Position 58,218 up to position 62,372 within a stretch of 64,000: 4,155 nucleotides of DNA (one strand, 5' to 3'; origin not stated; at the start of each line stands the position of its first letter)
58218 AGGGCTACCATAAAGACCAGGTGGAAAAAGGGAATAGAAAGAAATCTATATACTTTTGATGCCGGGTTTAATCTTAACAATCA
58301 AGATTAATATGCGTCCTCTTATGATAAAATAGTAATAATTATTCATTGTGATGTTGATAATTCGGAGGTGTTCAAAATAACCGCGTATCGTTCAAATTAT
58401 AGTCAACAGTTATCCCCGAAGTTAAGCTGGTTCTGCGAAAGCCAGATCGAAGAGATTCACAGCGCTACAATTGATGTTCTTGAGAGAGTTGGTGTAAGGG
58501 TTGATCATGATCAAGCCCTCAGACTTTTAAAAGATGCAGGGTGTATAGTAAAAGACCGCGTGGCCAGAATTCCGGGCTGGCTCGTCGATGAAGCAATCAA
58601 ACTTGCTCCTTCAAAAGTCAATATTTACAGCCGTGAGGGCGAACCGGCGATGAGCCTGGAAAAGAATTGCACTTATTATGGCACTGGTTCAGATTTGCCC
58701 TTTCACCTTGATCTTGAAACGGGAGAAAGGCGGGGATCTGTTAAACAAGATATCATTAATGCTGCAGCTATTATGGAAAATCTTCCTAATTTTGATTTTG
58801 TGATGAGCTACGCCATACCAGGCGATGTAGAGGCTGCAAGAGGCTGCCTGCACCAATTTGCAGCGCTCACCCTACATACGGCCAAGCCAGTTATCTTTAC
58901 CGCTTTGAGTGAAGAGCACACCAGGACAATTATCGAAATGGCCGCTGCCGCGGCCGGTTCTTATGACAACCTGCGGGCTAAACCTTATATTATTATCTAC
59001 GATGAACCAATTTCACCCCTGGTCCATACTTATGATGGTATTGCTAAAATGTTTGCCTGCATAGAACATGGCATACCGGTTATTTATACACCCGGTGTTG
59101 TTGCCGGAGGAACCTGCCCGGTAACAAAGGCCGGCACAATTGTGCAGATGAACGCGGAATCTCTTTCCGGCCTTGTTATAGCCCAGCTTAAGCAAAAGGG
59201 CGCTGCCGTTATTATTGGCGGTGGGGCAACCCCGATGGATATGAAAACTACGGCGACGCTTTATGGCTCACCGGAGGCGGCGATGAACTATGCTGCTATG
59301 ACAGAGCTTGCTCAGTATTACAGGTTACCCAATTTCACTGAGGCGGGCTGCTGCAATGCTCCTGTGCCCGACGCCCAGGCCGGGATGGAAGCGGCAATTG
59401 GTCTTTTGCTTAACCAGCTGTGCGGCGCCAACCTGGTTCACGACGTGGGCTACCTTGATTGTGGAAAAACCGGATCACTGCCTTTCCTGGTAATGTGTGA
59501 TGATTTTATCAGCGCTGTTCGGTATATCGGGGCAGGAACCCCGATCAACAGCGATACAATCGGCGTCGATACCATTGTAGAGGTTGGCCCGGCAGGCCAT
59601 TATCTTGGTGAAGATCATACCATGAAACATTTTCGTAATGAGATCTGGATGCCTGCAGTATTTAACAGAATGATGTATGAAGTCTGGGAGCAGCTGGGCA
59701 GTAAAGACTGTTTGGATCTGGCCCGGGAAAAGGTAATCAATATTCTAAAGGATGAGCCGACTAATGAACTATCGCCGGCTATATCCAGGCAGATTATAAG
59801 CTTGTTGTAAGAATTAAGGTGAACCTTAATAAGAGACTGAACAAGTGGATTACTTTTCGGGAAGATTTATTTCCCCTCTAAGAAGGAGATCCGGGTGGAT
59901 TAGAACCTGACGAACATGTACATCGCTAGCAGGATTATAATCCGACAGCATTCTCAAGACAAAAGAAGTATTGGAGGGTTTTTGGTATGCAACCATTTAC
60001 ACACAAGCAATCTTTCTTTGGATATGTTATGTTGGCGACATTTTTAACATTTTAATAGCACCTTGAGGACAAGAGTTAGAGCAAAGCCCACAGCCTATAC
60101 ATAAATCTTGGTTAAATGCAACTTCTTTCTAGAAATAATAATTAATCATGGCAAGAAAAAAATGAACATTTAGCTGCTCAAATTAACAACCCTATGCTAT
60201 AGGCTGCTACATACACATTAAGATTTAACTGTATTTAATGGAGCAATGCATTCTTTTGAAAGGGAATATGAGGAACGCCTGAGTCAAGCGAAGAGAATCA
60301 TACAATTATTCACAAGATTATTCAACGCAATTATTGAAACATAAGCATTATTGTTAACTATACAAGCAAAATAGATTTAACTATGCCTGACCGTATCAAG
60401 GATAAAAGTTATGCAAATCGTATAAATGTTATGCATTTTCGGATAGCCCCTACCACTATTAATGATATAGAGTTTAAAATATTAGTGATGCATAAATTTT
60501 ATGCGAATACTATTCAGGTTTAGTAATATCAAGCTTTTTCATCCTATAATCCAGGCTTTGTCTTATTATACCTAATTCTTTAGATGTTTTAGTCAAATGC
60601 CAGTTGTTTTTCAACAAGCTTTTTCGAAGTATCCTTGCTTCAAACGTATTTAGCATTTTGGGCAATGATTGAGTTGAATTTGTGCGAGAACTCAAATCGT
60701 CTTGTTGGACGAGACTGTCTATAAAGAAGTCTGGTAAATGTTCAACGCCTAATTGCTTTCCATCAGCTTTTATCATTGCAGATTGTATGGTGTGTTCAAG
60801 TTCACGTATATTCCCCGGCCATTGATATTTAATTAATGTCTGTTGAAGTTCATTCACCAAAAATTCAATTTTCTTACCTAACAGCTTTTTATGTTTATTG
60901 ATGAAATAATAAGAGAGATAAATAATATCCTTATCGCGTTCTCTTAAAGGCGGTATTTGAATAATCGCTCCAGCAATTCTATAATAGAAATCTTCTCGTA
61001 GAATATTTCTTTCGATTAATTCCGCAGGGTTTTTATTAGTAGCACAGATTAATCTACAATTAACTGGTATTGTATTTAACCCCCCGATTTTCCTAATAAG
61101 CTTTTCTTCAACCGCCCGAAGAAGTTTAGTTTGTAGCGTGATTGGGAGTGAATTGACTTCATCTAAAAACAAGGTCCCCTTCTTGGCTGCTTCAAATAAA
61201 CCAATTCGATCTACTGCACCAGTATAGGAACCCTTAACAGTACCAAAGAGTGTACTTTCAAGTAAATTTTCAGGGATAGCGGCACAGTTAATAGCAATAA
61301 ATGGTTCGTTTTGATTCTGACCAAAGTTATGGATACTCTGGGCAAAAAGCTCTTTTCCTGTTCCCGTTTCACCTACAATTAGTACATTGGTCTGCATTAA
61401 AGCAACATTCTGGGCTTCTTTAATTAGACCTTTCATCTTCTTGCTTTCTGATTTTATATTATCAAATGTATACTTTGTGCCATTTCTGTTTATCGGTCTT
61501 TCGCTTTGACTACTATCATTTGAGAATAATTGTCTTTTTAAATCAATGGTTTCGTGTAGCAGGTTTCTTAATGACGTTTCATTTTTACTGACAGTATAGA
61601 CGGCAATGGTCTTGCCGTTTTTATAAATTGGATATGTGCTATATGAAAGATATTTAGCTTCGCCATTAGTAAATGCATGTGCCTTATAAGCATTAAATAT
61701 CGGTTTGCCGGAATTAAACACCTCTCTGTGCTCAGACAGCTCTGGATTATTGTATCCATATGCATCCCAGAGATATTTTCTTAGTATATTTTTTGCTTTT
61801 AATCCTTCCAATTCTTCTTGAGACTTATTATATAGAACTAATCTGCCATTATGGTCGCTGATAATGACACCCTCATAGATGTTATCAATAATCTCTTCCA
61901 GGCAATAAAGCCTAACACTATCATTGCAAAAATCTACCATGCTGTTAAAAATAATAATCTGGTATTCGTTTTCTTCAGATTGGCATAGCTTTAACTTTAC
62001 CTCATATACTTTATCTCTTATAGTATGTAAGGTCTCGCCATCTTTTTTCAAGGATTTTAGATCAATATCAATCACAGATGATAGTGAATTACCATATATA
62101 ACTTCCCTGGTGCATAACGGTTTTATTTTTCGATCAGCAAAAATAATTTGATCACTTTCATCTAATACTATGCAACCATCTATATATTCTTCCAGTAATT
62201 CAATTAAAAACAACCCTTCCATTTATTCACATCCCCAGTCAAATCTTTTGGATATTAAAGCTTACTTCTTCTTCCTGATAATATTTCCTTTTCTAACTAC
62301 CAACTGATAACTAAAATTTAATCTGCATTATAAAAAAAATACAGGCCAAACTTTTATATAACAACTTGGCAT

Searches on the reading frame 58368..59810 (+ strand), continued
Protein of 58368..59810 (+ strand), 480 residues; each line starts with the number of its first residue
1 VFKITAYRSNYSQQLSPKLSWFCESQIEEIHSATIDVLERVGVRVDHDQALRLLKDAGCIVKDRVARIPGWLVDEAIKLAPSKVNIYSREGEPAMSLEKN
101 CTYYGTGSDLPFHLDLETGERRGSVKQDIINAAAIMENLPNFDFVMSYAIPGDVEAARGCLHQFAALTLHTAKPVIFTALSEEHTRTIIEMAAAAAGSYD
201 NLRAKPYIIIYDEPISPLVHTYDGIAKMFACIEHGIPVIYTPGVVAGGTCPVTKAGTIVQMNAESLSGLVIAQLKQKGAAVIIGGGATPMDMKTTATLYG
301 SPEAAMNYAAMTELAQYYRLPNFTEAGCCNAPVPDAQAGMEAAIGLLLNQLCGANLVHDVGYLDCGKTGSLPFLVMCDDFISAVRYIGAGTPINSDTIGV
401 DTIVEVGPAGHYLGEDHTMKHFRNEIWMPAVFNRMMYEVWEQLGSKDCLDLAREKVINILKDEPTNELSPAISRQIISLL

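Call 64: search_solved_structures(query=window:58368-59810:+, show_alignments=4, max_evalue=1e-45)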
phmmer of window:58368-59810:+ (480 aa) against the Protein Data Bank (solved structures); distinct sequences matched with E-value up to 1e-45: 4.
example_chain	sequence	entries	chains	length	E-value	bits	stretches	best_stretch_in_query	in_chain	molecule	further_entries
7xcl_A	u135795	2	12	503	1.3e-58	202.4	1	18-469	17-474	Trimethylamine methyltransferase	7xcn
7xcm_A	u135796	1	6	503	1.9e-58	201.8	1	18-469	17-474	Trimethylamine methyltransferase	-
2qne_A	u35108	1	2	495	5.8e-53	183.7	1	9-442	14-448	Putative methyltransferase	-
9yce_A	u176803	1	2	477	1.6e-51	179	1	16-442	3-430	Glycine betaine methyltransferase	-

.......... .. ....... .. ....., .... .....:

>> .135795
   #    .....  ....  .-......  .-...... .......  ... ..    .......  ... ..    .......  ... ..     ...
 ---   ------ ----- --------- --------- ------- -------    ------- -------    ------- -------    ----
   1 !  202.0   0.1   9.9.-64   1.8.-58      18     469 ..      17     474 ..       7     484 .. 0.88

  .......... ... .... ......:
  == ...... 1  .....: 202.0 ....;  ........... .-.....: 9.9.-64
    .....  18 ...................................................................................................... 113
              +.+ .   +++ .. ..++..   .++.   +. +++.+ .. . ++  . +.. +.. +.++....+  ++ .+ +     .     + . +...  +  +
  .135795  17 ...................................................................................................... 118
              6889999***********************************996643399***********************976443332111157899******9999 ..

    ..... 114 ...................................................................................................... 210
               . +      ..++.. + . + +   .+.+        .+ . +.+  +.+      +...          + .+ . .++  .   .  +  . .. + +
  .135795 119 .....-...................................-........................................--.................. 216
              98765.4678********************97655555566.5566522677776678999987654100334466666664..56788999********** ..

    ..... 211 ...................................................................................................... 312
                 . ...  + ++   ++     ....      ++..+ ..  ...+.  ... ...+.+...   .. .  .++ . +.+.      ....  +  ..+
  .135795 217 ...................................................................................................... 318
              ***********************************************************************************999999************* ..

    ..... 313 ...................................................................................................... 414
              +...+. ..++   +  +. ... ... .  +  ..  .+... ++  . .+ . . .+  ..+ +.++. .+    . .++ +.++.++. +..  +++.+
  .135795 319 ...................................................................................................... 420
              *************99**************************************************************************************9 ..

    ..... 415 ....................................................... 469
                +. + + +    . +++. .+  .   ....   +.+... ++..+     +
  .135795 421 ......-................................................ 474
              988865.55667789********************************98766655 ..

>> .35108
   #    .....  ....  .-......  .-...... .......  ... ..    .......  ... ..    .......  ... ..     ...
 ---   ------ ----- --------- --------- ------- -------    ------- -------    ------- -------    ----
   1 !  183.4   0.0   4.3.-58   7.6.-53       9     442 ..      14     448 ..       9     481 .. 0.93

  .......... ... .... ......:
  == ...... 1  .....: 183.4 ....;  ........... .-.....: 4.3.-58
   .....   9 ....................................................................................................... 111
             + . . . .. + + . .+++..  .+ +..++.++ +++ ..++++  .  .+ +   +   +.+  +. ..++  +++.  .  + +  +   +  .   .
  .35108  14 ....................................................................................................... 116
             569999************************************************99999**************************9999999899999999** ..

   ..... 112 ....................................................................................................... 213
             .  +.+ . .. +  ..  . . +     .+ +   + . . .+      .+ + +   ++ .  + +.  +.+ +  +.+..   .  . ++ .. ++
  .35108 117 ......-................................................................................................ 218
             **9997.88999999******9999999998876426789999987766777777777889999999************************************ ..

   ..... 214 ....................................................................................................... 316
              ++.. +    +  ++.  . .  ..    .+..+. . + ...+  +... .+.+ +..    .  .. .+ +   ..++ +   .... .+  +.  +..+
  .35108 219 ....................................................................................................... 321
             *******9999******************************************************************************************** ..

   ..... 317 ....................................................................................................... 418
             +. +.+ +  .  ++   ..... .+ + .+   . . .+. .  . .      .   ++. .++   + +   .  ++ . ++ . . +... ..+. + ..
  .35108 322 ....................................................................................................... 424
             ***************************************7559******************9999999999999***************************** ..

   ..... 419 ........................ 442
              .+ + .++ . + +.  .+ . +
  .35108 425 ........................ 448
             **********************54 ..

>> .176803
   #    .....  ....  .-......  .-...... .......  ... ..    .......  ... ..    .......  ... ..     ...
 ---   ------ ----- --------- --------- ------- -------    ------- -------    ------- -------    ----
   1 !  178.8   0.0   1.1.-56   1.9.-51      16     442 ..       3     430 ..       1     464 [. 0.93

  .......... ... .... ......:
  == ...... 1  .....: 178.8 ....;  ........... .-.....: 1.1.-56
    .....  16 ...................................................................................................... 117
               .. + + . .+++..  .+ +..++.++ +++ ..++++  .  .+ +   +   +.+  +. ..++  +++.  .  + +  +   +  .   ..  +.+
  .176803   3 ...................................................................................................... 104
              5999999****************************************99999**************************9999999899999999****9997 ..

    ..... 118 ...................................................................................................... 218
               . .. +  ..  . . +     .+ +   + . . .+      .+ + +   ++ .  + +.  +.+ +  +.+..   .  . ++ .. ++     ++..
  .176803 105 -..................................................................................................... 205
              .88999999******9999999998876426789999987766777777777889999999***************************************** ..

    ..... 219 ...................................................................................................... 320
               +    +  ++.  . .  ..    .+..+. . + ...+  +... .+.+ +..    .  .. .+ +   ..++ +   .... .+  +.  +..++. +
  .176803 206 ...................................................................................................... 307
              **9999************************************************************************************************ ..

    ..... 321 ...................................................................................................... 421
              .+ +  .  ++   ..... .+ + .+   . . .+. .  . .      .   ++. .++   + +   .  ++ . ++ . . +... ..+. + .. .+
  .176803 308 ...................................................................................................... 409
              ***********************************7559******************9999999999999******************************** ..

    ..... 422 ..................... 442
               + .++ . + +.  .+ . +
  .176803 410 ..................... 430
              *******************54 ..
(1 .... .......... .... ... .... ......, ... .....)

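Call 92: search_protein_families(library=ncbifam, proteins=[L001:3716-4765:+, L001:1425-2753:+], max_evalue=1e-8)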
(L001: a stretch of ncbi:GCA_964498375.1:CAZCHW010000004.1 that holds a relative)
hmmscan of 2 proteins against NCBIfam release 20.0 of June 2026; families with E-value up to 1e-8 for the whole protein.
L001:3716-4765:+ (349 aa): 0 families

L001:1425-2753:+ (442 aa): 7 families
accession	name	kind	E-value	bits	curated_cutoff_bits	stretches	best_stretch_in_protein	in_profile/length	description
TIGR00148.1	TIGR00148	subfamily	2.6e-98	329.6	244.85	1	5-418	1-438/438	UbiD family decarboxylase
NF041204.1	VdcC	exception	2.5e-88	296.6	650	1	3-420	2-440/467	non-oxidative hydroxyarylic acid decarboxylases subunit C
TIGR03701.1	mena_SCO4490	equivalog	6.5e-65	219.5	495.9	2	94-396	109-418/433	menaquinone biosynthesis decarboxylase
NF008175.0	PRK10922.1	equivalog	1.3e-47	162.4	788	1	98-394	126-432/497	4-hydroxy-3-polyprenylbenzoate decarboxylase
NF041219.1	BagN_FevL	exception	2.5e-36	125.2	1000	1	98-292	129-326/502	bagremycin/ferroverdin biosynthesis UbiD family decarboxylase BagN/FevL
TIGR02723.1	phenyl_P_alpha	equivalog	5.3e-34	117.7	564.6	1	83-398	93-419/485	phenylphosphate carboxylase subunit alpha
TIGR02724.1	phenyl_P_beta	equivalog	2e-33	115.5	468.95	1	4-392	2-411/472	phenylphosphate carboxylase subunit beta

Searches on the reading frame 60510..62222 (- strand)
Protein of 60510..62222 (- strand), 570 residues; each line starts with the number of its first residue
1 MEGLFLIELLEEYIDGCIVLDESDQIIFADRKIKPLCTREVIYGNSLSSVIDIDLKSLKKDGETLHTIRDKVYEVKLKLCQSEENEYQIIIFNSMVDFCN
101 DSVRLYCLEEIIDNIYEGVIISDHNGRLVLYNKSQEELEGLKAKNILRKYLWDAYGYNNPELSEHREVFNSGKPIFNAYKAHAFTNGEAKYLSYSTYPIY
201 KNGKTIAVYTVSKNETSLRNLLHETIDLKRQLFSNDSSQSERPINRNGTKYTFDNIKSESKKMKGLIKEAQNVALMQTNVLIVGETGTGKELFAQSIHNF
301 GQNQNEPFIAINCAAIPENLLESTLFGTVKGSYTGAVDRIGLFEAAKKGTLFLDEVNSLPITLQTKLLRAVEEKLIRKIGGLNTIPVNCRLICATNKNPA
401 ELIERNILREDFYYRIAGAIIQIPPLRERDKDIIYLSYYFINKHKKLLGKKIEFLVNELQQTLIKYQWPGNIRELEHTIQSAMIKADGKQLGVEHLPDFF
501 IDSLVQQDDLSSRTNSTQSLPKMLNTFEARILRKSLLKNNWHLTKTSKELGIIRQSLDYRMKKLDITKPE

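Call 4: search_protein_families(library=pfam, proteins=[window:60510-62222:-])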
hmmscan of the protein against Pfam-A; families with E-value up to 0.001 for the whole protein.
window:60510-62222:- (570 aa): 11 families
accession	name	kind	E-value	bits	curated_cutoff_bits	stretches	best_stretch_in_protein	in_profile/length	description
PF00158.32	Sigma54_activat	-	3.2e-61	206.3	20.2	1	258-419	3-165/168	Sigma-54 interaction domain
PF14532.12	Sigma54_activ_2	-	9.3e-21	75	25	1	260-426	4-138/138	Sigma-54 interaction domain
PF25601.1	AAA_lid_14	-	1.9e-20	72.9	27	1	427-506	1-80/87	AAA+ ATPase lid domain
PF02954.25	HTH_8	-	2.2e-07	30.9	22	1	526-564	4-42/42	Bacterial regulatory protein, Fis family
PF07728.20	AAA_5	-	6.5e-07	29.9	22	1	279-404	1-127/139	AAA domain (dynein-related subfamily)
PF00989.32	PAS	-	3.8e-06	27.3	22.6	1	108-166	3-63/113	PAS fold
PF00004.35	AAA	-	3.9e-06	27.8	21.2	1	280-409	1-120/131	ATPase family associated with various cellular activities (AAA)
PF13426.13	PAS_9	-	1.2e-05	26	27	0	117-207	2-92/103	PAS domain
PF08448.16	PAS_4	-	1.3e-05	25.8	23.1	1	113-213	2-103/110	PAS fold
PF01078.27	Mg_chelatase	-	4.4e-05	23.4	20.3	0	339-401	98-162/207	Magnesium chelatase, subunit ChlI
PF07724.20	AAA_2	-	0.00015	22.3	27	1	278-404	4-132/166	AAA domain (Cdc48 subfamily)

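Call 60: search_protein_families(library=ncbifam, proteins=[window:60510-62222:-], max_evalue=1e-10)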
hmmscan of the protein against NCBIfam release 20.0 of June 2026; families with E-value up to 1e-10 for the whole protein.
window:60510-62222:- (570 aa): 25 families
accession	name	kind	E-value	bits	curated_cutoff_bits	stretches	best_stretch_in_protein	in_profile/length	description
NF041552.1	TF_PrdR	equivalog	8.6e-105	351.2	795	1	8-563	31-575/577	sigma-54 dependent transcriptional regulator PrdR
TIGR02915.1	PEP_resp_reg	equivalog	3.3e-85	286.6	502.6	1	234-566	119-444/445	PEP-CTERM-box response regulator transcription factor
NF003451.0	PRK05022.1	equivalog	5.3e-84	282.8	476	1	232-567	168-511/512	nitric oxide reductase transcriptional regulator NorR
NF008469.0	PRK11361.1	equivalog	2.3e-78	264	714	1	248-567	137-457/461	acetoacetate metabolism transcriptional regulator AtoC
TIGR01817.1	nifA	equivalog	4.3e-77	260.1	528.85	1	235-495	177-437/534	nif-specific transcriptional activator NifA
NF038308.1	RNA_repair_RtcR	equivalog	2.3e-76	257.7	650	1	219-525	146-461/530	RNA repair transcriptional activator RtcR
NF050807.1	TransRegFlbDCaul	equivalog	6.9e-72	242.7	750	1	260-496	124-361/454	sigma-54-dependent transcriptional regulator FlbD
NF008085.0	PRK10820.1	equivalog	7.7e-71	239.3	576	1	250-564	200-510/520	transcriptional regulator TyrR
TIGR02329.1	propionate_PrpR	equivalog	2.8e-70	237.4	499.2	1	215-562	172-525/526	propionate catabolism operon regulatory protein PrpR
NF011953.0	PRK15424.1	equivalog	2.1e-69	234.6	703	1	216-563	183-533/538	propionate catabolism operon regulatory protein PrpR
TIGR01818.1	ntrC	equivalog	8.8e-68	229.2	558.6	1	224-535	105-414/463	nitrogen regulation protein NR(I)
NF049963.1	RespRegFlgRCampy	domain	4.6e-67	226.7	750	1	249-508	129-386/429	fla regulon two-component system response regulator FlgR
NF041946.1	LuxO_transreg_Vib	equivalog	7.2e-67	226.1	800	1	237-530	117-410/463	quorum-sensing sigma-54 dependent transcriptional regulator LuxO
TIGR02974.1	phageshock_pspF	equivalog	1.1e-66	225.4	443.55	1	259-496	4-243/336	phage shock protein operon transcriptional activator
NF041906.1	V4R_TF_MobR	exception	1.1e-66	225.4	999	1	250-563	228-543/544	phenol degradation transcriptional regulator MobR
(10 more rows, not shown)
